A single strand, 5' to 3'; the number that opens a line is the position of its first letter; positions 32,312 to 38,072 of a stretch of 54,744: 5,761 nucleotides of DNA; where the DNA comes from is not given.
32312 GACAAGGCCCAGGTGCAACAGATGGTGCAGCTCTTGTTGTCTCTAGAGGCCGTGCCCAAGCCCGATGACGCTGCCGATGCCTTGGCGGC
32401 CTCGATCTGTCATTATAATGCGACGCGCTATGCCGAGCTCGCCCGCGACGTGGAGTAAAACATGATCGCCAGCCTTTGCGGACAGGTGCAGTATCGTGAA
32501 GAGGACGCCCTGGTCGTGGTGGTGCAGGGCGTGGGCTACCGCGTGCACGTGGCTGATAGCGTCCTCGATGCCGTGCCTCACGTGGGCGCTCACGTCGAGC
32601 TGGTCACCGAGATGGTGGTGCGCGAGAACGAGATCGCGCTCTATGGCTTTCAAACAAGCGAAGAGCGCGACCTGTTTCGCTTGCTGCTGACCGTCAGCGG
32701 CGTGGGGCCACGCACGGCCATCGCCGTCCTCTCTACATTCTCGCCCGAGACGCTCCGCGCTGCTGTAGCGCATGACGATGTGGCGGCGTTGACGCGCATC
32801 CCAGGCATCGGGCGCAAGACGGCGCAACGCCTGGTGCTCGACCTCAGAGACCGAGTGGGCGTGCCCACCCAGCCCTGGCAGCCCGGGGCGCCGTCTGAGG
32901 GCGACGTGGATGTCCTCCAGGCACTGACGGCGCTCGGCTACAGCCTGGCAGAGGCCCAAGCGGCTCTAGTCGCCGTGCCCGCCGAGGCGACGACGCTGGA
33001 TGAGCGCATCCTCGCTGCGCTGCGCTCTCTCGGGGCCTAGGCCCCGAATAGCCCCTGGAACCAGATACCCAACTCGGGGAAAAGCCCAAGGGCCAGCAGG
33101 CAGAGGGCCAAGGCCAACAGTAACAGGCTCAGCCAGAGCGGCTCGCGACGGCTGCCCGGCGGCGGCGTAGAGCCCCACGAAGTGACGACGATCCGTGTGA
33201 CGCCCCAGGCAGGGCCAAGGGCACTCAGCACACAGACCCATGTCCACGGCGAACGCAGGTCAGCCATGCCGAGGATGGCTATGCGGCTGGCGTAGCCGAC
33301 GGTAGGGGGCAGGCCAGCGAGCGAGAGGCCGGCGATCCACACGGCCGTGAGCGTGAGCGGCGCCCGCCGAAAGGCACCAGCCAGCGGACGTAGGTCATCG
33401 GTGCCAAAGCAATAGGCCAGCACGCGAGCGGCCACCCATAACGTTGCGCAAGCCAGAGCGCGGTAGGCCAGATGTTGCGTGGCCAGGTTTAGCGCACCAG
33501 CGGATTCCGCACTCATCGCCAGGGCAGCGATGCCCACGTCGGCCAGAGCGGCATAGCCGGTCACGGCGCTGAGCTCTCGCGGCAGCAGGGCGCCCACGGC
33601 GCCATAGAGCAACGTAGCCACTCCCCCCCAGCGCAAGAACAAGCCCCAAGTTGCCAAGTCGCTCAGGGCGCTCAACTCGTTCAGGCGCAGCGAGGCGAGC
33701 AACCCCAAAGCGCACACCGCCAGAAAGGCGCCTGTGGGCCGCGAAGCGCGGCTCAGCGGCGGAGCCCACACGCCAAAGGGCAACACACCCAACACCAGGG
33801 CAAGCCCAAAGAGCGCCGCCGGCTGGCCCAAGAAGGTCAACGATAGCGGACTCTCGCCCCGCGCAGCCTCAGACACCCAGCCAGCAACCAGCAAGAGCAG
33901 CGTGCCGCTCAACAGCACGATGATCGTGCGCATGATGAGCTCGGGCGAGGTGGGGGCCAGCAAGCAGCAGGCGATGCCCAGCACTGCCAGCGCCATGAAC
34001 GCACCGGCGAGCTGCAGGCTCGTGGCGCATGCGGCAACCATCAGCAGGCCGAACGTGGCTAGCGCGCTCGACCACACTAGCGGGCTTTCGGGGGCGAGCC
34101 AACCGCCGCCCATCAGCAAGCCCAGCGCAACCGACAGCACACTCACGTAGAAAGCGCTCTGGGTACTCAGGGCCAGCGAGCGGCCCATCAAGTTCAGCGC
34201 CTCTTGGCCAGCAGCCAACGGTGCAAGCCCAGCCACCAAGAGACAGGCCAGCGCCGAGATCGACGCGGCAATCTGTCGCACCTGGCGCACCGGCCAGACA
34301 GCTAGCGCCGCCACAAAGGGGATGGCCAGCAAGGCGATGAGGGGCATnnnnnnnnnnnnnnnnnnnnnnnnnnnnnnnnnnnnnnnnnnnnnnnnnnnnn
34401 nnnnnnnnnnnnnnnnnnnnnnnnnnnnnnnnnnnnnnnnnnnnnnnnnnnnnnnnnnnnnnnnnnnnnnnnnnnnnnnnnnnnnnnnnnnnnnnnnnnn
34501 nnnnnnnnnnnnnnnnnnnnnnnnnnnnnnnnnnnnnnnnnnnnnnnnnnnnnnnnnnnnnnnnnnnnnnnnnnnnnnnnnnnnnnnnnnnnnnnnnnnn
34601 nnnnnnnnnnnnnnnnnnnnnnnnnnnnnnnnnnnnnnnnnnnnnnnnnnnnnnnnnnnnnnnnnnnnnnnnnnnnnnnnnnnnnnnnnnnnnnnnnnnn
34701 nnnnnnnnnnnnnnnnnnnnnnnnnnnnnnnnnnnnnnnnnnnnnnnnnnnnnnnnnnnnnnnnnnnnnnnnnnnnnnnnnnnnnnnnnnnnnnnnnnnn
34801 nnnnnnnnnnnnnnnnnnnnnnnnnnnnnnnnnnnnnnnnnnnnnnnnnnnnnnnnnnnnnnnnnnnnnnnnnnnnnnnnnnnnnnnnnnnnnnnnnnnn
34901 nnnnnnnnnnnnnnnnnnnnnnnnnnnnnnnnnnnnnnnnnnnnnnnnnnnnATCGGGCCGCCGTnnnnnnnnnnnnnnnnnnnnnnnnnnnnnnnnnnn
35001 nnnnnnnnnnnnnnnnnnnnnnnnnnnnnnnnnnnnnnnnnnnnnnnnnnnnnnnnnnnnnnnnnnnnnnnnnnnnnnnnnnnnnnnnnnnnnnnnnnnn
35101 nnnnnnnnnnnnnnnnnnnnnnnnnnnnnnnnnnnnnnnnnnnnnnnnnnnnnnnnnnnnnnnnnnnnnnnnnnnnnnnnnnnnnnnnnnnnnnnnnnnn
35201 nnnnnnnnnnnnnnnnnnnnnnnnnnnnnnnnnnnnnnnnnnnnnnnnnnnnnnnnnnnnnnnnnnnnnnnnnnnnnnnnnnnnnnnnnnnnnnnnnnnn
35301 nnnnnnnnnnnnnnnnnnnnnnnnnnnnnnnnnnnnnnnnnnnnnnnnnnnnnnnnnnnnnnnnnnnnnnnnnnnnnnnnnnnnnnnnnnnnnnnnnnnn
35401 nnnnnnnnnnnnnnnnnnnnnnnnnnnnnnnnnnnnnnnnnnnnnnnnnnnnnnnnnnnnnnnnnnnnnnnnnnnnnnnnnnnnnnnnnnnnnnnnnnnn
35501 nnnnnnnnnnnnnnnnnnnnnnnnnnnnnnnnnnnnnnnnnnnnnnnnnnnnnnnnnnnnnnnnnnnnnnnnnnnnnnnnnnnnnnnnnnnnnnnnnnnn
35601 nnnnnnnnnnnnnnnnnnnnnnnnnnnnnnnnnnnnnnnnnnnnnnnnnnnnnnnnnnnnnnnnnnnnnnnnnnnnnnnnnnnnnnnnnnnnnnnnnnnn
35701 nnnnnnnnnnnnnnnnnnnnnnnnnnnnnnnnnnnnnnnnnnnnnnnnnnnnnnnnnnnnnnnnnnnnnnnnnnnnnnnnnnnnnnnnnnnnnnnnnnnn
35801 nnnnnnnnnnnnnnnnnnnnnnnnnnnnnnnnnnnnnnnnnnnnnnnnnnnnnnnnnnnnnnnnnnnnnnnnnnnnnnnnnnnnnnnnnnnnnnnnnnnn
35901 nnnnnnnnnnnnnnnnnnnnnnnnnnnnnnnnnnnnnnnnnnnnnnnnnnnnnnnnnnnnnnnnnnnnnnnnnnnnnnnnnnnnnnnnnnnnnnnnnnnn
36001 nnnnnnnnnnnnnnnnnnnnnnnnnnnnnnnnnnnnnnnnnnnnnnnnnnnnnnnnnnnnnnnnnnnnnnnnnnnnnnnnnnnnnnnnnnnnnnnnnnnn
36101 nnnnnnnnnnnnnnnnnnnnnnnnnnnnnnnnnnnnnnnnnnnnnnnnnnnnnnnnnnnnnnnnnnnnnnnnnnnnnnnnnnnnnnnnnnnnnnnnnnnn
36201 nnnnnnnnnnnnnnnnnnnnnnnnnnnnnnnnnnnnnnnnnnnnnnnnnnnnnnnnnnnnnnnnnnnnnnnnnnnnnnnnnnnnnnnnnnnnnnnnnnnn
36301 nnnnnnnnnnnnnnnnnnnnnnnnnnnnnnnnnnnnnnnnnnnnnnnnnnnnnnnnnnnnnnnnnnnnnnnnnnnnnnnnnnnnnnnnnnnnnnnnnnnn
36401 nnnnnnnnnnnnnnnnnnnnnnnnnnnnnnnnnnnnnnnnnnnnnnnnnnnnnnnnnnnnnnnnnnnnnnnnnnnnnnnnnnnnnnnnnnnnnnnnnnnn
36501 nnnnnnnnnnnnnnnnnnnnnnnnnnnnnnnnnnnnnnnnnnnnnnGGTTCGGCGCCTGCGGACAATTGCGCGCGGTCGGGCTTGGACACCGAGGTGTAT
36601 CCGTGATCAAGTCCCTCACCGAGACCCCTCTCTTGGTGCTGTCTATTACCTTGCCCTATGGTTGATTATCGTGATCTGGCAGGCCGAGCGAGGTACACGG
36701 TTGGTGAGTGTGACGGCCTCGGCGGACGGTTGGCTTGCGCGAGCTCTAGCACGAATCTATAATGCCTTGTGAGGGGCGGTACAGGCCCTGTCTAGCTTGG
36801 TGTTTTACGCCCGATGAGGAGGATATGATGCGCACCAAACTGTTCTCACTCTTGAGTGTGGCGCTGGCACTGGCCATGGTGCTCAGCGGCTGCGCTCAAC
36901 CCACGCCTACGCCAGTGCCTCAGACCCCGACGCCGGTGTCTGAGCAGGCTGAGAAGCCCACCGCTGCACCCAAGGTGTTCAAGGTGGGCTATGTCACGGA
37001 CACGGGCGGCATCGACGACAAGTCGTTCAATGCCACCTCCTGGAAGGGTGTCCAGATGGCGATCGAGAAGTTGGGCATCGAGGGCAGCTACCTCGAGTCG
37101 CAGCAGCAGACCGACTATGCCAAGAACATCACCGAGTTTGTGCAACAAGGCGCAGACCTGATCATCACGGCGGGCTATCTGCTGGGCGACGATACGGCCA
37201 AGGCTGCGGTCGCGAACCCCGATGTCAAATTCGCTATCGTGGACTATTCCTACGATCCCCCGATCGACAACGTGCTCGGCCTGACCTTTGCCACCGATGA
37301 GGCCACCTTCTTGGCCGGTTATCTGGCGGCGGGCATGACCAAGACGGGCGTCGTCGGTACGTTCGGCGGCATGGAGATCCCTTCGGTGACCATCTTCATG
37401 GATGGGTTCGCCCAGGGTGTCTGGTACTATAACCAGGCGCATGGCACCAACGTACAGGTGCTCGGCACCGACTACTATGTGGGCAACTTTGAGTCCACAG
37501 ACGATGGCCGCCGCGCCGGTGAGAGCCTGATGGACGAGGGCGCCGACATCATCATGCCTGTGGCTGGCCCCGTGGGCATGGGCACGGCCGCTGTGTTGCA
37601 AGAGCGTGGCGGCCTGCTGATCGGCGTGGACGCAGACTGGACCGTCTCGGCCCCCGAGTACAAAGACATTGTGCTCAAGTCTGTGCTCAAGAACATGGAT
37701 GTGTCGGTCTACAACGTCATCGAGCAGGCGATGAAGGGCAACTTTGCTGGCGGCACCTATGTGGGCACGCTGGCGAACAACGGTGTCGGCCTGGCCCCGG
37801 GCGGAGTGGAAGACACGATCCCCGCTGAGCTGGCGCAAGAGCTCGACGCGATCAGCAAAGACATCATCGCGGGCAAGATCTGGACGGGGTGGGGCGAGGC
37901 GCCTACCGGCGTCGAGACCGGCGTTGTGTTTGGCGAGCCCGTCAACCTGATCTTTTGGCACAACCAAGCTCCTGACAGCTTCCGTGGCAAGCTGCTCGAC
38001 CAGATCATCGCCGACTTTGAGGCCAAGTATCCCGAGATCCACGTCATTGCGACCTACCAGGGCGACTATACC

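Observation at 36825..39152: One lipoprotein fusing two unrelated ABC substrate-binding proteins (BMP/PnrA-type plus family-1 sugar-type)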

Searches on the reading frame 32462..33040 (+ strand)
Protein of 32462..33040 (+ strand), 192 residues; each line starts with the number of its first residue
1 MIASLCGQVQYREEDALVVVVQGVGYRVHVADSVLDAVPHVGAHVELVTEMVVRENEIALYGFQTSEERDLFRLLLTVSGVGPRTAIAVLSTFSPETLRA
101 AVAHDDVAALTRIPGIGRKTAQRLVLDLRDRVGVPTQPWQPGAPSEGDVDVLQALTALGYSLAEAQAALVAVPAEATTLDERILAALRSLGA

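Call 5: search_protein_families(library=pfam, proteins=[window:32462-33040:+], max_evalue=0.001)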
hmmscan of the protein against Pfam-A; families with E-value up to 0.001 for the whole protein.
window:32462-33040:+ (192 aa): 8 families
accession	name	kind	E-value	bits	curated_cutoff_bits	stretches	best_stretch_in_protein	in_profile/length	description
PF14520.12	HHH_5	-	5e-19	69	27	1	72-130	1-57/57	Helix-hairpin-helix domain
PF01330.27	RuvA_N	-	1.2e-17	64.2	23.6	1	1-62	1-61/61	RuvA N terminal domain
PF00633.29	HHH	-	1.6e-08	34.4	24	0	106-124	9-27/30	Helix-hairpin-helix motif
PF21176.3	RecR_HhH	-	3.3e-08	33.6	27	1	107-128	5-26/45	RecR, helix-hairpin-helix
PF07499.19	RuvA_C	-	7.9e-07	29.9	24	1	150-190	5-46/47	RuvA, C-terminal domain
PF02371.22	Transposase_20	-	0.00012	22.8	21.3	0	109-130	3-24/87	Transposase IS116/IS110/IS902 family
PF12826.13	HHH_2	-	0.00023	21.7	27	0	75-100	37-62/64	Helix-hairpin-helix motif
PF10391.15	DNA_pol_lambd_f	-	0.00057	20.1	29.8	0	110-125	3-18/51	Fingers domain of DNA polymerase lambda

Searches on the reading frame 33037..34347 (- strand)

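Call 5: search_protein_families(library=pfam, proteins=[window:33037-34347:-], max_evalue=0.001)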
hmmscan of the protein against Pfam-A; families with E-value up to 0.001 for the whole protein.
window:33037-34347:- (436 aa): 1 family
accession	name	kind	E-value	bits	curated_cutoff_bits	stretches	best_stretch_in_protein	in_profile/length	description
PF00361.26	Proton_antipo_M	-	2.4e-18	66.8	21.5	1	171-373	81-286/294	NADH:quinone oxidoreductase/Mrp antiporter, TM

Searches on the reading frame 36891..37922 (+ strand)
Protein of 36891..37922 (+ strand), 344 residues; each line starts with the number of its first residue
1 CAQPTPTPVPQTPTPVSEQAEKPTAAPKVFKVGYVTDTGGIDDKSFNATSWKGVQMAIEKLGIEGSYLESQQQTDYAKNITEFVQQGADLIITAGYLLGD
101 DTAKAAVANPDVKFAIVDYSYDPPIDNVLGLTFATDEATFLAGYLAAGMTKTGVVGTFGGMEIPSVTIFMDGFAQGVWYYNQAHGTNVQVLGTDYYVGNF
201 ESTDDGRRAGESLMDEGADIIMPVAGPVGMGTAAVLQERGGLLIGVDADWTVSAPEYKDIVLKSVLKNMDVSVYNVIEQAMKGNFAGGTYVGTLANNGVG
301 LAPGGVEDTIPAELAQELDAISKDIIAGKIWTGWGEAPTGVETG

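Call 15: search_solved_structures(query=window:36891-37922:+, max_evalue=0.001, show_alignments=2)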
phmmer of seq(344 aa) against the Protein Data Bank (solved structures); distinct sequences matched with E-value up to 0.001: 15.
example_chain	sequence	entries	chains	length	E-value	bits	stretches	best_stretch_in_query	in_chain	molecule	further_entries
7x0r_A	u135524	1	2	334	1.1e-52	182.7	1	26-331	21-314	Lbp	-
9q1u_A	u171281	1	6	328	7.6e-36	127.4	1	26-329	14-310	Basic membrane protein A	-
4pev_A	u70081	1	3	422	3e-29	105.7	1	12-317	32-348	Membrane lipoprotein family protein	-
6yab_AAA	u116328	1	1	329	4.9e-27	98.4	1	33-306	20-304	Lipoprotein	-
6yab_DDD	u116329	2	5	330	5e-27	98.4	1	33-306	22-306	Lipoprotein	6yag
6ya3_C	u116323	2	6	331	5e-27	98.4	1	33-306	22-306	Lipoprotein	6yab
6y9u_A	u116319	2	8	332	5.1e-27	98.3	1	33-306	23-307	Lipoprotein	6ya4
2fqw_A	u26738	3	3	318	1.2e-26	97.1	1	30-302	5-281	Membrane lipoprotein tmpC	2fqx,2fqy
6shu_A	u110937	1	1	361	1.5e-24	90.2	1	34-302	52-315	Basic membrane protein D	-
6pi5_A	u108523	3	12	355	4.8e-15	59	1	31-330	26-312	Atrazine periplasmic binding protein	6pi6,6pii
4p98_A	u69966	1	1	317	1.6e-14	57.2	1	29-330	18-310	Extracellular solute-binding protein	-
4ycs_A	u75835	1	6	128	3.8e-10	42.9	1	31-150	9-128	Uncharacterized protein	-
3s99_A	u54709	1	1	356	3.9e-10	42.8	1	30-256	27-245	Basic membrane lipoprotein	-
2hqb_A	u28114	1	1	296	6.5e-08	35.5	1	40-328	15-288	Transcriptional activator of comK gene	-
4iil_A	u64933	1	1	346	0.0009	21.9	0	112-268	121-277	Membrane lipoprotein TpN38(b)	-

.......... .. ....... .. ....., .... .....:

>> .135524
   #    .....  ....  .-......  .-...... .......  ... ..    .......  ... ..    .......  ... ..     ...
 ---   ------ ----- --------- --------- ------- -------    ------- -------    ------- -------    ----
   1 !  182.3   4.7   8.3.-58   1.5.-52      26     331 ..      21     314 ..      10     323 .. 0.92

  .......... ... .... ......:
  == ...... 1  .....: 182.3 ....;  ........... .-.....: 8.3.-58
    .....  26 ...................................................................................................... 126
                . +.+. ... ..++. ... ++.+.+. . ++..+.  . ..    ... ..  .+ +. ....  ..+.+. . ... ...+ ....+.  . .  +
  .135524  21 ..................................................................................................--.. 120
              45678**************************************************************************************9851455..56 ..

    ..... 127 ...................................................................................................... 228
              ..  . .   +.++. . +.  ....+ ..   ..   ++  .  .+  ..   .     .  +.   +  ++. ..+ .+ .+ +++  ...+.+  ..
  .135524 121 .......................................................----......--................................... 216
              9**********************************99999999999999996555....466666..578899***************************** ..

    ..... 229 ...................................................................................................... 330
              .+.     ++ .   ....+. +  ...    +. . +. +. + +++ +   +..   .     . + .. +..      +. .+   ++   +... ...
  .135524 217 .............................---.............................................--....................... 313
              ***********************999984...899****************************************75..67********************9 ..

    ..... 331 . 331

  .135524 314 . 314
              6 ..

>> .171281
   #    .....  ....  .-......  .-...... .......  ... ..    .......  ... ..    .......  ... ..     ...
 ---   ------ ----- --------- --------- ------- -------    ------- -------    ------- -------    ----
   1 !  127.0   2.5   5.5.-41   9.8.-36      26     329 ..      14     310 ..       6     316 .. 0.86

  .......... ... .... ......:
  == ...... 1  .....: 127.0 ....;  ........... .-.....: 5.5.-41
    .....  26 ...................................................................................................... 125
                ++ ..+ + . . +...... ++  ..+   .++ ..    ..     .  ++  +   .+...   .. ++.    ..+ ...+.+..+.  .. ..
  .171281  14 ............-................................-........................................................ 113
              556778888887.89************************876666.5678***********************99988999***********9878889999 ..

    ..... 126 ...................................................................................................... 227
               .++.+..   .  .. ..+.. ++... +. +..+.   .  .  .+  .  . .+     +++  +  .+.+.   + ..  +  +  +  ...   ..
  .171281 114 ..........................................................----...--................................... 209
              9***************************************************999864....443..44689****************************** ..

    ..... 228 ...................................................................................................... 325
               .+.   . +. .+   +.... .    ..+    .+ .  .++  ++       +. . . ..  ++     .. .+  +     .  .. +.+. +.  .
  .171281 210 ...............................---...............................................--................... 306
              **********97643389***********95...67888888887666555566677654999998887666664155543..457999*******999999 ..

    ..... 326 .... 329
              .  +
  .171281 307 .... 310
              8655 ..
